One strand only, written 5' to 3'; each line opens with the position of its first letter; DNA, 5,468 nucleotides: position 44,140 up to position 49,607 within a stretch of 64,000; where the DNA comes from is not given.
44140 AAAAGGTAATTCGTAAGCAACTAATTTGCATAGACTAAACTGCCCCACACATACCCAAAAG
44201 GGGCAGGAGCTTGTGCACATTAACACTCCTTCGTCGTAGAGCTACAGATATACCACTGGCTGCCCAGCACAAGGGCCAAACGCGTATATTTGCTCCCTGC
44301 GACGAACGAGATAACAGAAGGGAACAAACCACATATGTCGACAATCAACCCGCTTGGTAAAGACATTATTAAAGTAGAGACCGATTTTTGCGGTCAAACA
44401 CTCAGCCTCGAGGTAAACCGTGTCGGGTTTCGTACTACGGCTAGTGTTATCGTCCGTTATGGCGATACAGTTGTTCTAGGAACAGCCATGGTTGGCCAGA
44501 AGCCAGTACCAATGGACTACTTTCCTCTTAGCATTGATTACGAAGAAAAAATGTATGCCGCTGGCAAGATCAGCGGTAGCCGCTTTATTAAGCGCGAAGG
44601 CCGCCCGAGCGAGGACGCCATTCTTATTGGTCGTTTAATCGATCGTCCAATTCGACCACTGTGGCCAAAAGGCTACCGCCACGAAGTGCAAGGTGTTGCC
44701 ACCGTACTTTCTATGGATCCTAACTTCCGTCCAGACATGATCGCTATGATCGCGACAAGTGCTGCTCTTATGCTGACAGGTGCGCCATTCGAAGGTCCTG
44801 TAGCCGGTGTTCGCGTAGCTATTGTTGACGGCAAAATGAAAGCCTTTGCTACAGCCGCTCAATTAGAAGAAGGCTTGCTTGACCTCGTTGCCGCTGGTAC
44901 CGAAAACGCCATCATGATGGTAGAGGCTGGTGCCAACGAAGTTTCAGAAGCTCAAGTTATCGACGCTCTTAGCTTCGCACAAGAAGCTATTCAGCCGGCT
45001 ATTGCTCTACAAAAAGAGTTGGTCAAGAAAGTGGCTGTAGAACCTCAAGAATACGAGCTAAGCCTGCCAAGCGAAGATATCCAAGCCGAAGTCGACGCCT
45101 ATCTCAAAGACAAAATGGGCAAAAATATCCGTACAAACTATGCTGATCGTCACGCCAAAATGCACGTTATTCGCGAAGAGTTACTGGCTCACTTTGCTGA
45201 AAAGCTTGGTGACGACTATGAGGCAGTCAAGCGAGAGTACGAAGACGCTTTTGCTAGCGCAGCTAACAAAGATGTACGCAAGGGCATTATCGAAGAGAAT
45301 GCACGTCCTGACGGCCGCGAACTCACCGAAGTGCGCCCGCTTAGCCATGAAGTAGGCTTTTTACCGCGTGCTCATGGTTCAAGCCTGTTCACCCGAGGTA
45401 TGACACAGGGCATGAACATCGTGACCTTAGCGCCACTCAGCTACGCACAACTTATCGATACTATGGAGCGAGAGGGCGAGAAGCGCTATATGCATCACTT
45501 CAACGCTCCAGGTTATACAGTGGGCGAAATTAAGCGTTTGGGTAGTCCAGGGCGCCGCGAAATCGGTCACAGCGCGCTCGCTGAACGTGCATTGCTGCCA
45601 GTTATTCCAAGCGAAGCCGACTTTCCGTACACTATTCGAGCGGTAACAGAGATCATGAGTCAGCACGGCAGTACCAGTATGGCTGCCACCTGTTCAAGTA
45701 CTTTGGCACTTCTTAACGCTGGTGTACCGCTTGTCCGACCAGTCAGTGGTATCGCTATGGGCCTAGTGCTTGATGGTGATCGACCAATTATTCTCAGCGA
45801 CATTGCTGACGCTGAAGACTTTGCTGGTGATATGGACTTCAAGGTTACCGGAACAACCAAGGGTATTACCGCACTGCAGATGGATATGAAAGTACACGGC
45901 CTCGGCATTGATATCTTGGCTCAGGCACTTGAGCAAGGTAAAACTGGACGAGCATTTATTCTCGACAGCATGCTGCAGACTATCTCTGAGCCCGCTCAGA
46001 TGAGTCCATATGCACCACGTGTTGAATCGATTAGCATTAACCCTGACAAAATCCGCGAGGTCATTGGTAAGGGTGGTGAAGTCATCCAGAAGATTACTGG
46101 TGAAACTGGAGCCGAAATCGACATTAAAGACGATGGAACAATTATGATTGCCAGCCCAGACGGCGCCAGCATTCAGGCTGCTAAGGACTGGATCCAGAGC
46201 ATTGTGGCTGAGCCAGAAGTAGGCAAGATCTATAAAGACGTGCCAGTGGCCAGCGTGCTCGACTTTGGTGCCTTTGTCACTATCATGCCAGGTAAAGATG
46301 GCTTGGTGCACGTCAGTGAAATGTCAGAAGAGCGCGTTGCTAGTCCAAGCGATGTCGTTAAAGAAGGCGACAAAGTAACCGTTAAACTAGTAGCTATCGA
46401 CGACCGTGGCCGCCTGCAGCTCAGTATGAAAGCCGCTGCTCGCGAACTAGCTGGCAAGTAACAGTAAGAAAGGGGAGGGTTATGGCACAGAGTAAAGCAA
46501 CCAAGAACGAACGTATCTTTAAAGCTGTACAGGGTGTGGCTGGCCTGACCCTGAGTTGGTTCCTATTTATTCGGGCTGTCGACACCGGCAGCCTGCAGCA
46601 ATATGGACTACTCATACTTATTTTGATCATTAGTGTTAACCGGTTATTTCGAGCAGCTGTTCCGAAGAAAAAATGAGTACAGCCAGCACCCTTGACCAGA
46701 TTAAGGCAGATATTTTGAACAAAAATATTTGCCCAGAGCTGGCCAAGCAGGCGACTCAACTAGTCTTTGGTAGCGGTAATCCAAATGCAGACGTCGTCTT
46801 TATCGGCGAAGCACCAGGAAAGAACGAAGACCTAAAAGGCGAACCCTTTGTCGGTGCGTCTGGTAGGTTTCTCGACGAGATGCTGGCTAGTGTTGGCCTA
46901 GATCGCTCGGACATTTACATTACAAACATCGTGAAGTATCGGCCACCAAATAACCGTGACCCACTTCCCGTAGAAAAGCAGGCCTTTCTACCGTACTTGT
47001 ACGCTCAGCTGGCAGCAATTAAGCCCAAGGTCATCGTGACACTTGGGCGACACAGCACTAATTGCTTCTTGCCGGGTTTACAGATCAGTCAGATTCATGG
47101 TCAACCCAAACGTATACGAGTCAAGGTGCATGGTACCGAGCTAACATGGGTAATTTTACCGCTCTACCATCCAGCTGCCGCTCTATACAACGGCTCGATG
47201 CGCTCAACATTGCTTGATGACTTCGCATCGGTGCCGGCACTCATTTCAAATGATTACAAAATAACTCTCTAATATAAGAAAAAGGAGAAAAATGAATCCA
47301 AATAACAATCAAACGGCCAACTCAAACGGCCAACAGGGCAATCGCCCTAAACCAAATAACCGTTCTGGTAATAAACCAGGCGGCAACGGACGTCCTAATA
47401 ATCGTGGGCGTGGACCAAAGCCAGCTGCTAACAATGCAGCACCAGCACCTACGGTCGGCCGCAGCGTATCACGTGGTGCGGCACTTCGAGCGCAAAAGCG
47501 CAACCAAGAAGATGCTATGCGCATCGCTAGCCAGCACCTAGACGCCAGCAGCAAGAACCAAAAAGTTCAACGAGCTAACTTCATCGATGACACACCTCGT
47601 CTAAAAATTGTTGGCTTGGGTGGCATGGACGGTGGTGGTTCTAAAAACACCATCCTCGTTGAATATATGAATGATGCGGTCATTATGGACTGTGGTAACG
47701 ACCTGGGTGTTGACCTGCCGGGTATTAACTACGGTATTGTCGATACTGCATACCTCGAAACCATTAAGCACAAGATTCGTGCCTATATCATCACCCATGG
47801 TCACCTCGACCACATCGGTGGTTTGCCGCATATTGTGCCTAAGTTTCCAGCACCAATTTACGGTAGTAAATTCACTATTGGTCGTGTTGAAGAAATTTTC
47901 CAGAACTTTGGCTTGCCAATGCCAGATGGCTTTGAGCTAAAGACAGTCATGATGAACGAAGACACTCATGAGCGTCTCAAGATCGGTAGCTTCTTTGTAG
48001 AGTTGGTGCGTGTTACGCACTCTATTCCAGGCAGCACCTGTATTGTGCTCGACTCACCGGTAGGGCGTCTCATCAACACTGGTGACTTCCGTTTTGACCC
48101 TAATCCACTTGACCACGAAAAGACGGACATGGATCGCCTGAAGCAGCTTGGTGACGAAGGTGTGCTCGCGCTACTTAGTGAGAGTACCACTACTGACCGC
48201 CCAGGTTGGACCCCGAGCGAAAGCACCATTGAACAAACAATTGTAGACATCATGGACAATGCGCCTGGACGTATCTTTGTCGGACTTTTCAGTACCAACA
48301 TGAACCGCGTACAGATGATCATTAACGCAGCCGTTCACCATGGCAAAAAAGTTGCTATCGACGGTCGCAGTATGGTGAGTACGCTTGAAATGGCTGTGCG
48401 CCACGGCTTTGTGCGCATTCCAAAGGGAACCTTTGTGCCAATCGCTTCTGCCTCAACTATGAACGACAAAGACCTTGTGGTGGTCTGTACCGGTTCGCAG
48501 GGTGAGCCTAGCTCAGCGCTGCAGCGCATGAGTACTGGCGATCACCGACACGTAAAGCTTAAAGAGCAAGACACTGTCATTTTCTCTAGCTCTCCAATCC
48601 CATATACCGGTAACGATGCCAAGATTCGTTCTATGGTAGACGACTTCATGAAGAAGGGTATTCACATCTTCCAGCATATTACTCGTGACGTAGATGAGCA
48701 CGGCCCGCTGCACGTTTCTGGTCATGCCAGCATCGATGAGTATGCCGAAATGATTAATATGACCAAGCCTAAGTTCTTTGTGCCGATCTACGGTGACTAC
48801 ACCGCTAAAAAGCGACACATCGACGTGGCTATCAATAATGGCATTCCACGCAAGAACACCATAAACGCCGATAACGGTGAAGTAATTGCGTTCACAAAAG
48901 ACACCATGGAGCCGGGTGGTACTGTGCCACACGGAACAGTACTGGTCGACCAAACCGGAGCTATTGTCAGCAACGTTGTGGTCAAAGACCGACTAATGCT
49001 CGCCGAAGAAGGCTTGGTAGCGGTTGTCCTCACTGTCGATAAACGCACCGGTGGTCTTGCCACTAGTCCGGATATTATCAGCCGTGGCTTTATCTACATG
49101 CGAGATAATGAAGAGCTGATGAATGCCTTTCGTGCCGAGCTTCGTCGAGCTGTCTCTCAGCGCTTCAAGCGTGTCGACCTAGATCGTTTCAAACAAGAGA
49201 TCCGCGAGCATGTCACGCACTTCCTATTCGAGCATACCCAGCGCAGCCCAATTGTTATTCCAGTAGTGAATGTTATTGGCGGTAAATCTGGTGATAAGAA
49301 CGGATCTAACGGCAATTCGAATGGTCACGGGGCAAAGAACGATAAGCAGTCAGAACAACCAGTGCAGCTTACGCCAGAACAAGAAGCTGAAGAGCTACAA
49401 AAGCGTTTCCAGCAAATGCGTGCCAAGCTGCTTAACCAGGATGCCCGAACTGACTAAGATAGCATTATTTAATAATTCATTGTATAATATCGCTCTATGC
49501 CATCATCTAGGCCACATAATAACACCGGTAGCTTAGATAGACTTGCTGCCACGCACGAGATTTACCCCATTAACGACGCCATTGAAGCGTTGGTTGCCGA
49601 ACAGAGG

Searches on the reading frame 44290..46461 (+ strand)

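Call 68: search_protein_families(library=pfam, proteins=[window:44290-46461:+], max_evalue=0.001)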
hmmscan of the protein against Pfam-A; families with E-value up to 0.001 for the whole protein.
window:44290-46461:+ (723 aa): 5 families
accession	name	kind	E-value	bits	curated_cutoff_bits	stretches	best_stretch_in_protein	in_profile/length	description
PF01138.27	RNase_PH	-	3.5e-46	157.3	25.5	2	347-480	1-130/130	3' exoribonuclease family, domain 1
PF03725.20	RNase_PH_C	-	1.1e-14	54.6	20.8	1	169-233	1-67/67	3' exoribonuclease family, domain 2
PF00575.29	S1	-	3e-13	50.4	22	1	651-714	10-74/74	S1 RNA binding domain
PF00013.35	KH_1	-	5.8e-11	42.4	21.5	1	579-636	2-65/66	KH domain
PF03726.19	PNPase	-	5.7e-07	30.4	24.6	1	267-344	5-81/81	Polyribonucleotide nucleotidyltransferase, RNA binding domain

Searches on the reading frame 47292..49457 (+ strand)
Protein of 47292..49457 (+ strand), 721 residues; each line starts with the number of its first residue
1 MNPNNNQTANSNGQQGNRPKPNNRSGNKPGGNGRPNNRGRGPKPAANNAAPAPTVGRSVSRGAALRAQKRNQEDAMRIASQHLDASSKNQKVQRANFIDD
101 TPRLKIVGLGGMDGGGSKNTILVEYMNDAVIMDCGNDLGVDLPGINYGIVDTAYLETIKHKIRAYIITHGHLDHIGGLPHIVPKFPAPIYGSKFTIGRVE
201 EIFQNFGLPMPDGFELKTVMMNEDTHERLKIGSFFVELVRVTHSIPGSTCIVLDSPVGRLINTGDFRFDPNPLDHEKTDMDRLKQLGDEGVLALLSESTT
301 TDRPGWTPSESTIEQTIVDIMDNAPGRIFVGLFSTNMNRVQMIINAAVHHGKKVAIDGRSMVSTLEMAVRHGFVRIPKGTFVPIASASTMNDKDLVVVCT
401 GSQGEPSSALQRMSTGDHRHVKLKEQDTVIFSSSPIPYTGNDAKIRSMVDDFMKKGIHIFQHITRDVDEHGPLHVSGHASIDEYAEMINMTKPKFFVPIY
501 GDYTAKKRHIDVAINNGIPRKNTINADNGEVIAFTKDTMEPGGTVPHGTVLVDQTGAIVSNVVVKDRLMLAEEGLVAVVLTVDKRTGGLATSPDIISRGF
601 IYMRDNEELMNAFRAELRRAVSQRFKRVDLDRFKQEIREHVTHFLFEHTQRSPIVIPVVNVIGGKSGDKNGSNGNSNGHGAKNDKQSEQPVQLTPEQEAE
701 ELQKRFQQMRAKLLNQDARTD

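Call 68: search_protein_families(library=pfam, proteins=[window:47292-49457:+], max_evalue=0.001)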
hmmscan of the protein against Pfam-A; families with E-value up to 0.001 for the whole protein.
window:47292-49457:+ (721 aa): 6 families
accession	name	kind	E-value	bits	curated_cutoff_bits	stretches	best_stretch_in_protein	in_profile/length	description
PF22505.1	RNase_J_b_CASP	-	7.3e-41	139.3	27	1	326-451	2-125/126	Ribonuclease J, beta-CASP domain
PF17770.6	RNase_J_C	-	2.3e-25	90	23.8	1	563-660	1-100/102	Ribonuclease J C-terminal domain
PF00753.33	Lactamase_B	-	2.4e-12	47.7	22.7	1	114-277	2-161/196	Metallo-beta-lactamase superfamily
PF12706.13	Lactamase_B_2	-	1.3e-07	31.9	27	1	160-265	27-142/200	Beta-lactamase superfamily domain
PF07521.17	RMMBL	-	0.0001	22.7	21.6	1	474-513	13-52/63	Zn-dependent metallo-hydrolase RNA specificity domain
PF02112.21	PDEase_II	-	0.00034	20.3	23.7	1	157-185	78-106/340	cAMP phosphodiesterases class-II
